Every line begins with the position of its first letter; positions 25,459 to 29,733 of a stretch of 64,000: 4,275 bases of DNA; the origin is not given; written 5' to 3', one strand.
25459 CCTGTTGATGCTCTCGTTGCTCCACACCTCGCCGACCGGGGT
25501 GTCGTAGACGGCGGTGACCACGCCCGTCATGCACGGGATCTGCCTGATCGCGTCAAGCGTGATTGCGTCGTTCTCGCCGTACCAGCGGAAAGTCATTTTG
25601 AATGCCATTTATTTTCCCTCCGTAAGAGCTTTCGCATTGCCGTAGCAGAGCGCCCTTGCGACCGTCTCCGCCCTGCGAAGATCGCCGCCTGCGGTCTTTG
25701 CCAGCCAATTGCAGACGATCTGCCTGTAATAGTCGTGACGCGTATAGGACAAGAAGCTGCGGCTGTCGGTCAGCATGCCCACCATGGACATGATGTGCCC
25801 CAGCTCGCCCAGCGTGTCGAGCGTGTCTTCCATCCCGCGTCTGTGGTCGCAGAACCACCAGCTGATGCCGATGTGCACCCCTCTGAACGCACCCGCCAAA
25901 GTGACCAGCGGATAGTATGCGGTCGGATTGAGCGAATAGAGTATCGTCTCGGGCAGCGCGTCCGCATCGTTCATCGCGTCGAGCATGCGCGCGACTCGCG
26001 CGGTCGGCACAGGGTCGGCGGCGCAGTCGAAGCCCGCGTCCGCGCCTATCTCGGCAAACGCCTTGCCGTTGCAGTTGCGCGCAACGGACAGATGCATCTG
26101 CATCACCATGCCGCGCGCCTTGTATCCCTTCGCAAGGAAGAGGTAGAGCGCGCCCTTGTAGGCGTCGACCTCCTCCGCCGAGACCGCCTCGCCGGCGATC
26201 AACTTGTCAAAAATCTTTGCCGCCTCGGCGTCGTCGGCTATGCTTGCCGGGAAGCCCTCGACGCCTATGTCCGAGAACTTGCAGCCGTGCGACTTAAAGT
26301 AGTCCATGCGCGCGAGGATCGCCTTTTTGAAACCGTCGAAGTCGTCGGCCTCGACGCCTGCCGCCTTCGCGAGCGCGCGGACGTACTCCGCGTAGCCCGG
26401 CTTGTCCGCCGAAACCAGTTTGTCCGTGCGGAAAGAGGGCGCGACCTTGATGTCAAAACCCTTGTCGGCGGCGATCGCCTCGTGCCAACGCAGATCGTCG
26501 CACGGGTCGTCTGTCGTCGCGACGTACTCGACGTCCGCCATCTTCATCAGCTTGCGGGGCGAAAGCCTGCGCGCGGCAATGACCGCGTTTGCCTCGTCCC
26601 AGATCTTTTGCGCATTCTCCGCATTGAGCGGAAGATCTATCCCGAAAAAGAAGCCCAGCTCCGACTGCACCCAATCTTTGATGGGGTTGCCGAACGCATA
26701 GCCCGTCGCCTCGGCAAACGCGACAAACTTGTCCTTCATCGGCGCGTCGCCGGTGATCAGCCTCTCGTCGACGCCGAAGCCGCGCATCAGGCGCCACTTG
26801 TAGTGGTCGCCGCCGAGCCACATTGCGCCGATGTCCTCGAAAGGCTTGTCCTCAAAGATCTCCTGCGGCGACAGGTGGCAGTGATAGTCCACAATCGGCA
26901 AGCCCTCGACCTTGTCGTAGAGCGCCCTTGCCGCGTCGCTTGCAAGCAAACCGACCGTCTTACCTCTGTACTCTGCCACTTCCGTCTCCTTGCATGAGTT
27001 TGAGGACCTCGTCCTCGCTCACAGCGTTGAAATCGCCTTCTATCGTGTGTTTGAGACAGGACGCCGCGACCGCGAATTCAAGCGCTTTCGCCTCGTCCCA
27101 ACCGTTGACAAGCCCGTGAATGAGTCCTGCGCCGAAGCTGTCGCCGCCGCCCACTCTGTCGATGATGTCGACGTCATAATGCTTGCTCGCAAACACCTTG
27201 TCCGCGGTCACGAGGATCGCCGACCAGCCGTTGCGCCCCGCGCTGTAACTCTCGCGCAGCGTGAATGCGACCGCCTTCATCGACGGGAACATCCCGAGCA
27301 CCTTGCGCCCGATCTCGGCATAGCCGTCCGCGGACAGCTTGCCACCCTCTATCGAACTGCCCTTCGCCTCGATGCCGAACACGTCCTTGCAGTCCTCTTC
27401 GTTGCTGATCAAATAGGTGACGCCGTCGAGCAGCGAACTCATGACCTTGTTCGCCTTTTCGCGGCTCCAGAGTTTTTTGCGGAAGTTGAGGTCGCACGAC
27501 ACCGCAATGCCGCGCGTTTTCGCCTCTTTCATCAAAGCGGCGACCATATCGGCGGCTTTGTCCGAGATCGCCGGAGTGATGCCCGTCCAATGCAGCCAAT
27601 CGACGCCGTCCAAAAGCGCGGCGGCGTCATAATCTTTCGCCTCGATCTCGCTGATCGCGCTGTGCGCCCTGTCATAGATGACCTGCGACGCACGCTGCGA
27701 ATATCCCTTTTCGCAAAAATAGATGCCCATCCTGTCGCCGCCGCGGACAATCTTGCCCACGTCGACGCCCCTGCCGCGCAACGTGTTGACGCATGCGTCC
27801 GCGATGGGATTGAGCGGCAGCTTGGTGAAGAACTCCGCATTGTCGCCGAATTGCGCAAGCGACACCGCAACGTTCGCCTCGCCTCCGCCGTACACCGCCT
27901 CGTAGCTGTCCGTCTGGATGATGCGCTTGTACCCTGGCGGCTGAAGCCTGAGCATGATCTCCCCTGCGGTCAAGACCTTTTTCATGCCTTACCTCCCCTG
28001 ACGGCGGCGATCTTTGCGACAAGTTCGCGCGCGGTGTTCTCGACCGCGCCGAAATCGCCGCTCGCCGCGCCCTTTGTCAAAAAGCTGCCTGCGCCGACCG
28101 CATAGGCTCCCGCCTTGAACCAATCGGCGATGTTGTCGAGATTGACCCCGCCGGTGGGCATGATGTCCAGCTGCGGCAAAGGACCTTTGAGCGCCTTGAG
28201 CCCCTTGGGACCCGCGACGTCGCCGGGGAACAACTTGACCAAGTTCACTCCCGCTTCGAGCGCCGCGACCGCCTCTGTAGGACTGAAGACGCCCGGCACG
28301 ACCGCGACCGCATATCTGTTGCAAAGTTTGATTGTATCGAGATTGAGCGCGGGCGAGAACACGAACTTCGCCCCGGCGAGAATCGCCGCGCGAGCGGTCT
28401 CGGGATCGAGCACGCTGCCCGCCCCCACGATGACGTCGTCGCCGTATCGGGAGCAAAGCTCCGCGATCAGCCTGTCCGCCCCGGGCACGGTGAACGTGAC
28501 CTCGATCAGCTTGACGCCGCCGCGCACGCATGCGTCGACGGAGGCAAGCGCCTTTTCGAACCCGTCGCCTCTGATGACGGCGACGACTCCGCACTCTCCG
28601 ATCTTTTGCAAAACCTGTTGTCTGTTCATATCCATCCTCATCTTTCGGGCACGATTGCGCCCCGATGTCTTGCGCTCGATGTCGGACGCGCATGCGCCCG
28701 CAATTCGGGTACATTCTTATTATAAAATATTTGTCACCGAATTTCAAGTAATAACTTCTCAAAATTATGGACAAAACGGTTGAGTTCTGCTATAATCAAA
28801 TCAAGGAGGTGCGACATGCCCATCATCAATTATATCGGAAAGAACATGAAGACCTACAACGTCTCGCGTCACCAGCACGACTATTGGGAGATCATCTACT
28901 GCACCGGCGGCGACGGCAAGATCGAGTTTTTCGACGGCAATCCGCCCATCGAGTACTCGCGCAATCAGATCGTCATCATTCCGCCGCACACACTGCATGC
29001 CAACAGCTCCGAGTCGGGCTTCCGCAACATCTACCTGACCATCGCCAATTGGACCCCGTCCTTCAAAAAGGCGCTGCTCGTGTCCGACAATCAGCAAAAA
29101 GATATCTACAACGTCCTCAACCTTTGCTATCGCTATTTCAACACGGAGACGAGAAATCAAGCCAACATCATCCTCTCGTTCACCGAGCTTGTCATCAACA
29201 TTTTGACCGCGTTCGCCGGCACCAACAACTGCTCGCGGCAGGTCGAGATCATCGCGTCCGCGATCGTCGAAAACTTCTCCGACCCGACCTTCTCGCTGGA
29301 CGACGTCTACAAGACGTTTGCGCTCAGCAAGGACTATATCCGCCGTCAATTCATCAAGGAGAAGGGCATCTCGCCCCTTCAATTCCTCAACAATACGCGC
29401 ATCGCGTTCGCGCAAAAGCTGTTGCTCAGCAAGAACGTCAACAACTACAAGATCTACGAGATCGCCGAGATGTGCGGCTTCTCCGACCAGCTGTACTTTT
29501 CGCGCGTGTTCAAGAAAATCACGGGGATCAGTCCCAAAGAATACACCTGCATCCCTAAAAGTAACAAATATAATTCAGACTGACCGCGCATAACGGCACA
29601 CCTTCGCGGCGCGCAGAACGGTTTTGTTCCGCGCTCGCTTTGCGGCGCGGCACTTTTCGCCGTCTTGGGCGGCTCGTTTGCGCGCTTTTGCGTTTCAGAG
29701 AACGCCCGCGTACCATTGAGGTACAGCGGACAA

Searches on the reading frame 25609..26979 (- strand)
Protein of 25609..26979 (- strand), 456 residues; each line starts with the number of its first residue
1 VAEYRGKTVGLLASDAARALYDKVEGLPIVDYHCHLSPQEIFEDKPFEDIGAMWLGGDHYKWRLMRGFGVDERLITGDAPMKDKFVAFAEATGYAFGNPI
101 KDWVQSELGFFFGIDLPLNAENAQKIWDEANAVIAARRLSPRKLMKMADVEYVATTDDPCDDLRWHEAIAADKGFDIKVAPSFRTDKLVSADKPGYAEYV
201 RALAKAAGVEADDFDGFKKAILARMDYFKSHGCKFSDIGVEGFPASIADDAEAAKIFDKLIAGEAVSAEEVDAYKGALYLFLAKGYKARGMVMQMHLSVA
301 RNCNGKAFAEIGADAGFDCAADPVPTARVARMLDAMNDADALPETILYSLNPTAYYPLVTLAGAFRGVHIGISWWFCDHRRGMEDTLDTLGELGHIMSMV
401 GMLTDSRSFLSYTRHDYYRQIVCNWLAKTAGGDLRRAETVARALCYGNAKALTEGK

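Call 76: search_protein_families(library=pfam, proteins=[window:25609-26979:-], max_evalue=0.00001)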
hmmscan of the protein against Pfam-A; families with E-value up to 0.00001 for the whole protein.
window:25609-26979:- (456 aa): 1 family
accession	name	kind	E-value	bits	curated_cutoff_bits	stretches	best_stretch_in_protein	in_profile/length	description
PF02614.20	UxaC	-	4.6e-146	487.7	25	1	11-450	10-461/464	Glucuronate isomerase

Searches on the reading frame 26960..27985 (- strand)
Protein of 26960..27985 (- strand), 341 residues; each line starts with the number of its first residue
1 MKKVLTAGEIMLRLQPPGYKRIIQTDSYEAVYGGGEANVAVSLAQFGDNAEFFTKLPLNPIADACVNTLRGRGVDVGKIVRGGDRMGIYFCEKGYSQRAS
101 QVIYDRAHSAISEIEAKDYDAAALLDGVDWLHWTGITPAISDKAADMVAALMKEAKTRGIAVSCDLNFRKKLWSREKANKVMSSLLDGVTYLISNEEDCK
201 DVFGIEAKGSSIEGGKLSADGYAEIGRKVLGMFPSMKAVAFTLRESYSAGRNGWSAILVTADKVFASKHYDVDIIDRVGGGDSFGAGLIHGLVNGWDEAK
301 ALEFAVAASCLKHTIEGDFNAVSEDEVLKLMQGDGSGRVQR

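Call 76: search_protein_families(library=pfam, proteins=[window:26960-27985:-], max_evalue=0.00001)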
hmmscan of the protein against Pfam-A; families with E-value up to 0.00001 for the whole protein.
window:26960-27985:- (341 aa): 1 family
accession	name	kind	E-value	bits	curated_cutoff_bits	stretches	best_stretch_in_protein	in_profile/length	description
PF00294.29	PfkB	-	2.6e-30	106.3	25.8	1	1-314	1-291/302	pfkB family carbohydrate kinase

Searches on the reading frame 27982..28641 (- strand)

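Call 76: search_protein_families(library=pfam, proteins=[window:27982-28641:-], max_evalue=0.00001)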
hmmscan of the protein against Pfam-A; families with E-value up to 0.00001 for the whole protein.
window:27982-28641:- (219 aa): 1 family
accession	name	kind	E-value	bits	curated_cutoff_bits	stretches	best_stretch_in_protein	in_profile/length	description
PF01081.25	Aldolase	-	2.8e-42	144.8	27.8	1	13-200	4-193/196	KDPG and KHG aldolase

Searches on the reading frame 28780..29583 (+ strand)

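Call 76: search_protein_families(library=pfam, proteins=[window:28780-29583:+], max_evalue=0.00001)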
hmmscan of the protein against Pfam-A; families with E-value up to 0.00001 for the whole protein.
window:28780-29583:+ (267 aa): 3 families
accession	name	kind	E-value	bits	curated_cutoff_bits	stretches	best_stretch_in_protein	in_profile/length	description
PF12833.13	HTH_18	-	2.6e-17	63.3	33.6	1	180-255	5-77/80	Helix-turn-helix domain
PF00165.29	HTH_AraC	-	3.2e-16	59.4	26.6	1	222-255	8-40/42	Bacterial regulatory helix-turn-helix proteins, AraC family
PF02311.25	AraC_binding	-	5.6e-07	29.8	21.1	1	25-81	13-69/135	AraC-like ligand binding domain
